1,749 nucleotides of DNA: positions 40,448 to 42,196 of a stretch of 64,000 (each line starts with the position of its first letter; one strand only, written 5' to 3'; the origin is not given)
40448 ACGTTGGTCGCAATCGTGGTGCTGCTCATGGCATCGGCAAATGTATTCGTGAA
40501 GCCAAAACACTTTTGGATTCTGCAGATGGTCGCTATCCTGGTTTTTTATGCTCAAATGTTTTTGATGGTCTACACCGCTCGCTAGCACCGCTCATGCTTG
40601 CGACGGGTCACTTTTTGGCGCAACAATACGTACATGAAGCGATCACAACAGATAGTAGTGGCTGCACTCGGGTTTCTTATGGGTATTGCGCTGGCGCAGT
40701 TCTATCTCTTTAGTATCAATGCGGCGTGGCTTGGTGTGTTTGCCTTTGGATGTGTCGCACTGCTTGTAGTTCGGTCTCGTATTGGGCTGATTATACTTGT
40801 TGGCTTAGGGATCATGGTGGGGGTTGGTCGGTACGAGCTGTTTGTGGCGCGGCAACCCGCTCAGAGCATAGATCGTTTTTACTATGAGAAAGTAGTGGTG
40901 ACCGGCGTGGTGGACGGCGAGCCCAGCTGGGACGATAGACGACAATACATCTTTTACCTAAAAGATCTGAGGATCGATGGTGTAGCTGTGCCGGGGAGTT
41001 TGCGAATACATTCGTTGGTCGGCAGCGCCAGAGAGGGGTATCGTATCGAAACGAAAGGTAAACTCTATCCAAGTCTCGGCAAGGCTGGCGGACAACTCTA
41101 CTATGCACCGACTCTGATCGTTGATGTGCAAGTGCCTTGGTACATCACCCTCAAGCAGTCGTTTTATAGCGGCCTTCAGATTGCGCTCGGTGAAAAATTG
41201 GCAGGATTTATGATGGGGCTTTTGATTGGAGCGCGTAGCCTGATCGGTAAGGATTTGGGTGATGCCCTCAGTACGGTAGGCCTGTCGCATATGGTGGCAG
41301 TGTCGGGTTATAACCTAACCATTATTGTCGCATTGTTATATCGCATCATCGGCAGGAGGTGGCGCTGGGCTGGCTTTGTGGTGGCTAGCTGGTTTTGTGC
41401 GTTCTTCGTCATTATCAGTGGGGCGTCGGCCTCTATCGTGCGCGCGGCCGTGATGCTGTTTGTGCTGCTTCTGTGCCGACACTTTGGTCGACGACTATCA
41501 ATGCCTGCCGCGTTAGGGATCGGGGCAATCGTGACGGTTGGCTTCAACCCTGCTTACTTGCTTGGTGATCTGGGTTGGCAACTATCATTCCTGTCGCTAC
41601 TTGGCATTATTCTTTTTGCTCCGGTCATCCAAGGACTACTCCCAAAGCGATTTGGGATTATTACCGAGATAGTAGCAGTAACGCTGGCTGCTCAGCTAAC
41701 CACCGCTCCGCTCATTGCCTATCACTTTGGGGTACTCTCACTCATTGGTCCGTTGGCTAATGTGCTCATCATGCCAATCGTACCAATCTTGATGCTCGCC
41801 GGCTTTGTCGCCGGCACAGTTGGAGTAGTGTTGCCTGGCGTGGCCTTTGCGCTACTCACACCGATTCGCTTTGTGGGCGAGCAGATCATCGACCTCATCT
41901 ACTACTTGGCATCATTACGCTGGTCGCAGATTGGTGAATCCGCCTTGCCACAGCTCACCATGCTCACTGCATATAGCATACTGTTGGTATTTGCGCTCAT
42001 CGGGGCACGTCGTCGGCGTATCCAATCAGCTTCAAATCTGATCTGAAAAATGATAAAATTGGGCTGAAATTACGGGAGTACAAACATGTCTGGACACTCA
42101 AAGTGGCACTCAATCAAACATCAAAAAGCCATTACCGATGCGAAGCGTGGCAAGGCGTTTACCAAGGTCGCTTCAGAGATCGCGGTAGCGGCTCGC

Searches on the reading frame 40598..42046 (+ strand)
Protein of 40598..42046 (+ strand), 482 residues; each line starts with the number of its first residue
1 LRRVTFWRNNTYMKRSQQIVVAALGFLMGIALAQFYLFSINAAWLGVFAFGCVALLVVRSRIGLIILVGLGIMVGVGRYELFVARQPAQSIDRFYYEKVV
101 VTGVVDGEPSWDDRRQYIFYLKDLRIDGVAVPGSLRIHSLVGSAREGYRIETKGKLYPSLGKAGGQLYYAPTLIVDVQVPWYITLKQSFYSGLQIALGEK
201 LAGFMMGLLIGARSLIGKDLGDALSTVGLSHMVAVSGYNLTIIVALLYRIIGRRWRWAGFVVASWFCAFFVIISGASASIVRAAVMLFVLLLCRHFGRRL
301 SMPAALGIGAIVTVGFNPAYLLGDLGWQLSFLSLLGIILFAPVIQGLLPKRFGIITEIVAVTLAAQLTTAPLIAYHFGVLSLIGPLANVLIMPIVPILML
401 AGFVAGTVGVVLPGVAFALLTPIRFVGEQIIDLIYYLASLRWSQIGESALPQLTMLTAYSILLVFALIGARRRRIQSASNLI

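Call 3: search_protein_families(library=pfam, proteins=[window:40598-42046:+], max_evalue=0.01)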
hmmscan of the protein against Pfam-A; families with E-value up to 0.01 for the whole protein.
window:40598-42046:+ (482 aa): 2 families
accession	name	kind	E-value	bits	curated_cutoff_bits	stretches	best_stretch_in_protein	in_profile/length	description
PF03772.21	Competence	-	3.6e-45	154.9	23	1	208-469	1-267/270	Competence protein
PF13567.11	DUF4131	-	1.4e-07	31.8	31.6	1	39-158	4-132/165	Domain of unknown function (DUF4131)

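Call 6: search_protein_families(library=ncbifam, proteins=[window:40598-42046:+], max_evalue=0.01)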
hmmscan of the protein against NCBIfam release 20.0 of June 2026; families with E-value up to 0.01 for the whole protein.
window:40598-42046:+ (482 aa): 4 families
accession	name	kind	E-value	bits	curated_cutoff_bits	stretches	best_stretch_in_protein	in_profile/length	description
TIGR00360.1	ComEC_N-term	subfamily_domain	8.9e-21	74.9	36.5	1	230-401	2-170/171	ComEC/Rec2-related protein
TIGR00361.1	ComEC_Rec2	equivalog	5.1e-17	61.3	190.05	1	198-470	126-411/663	DNA internalization-related competence protein ComEC/Rec2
NF045979.1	ComEC_MAG0480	equivalog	4.1e-12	45.6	150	1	202-400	196-391/461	MAG0480 family ComEC-like protein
NF008580.0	PRK11539.1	equivalog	2.2e-06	26.3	969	1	201-447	199-455/758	ComEC family protein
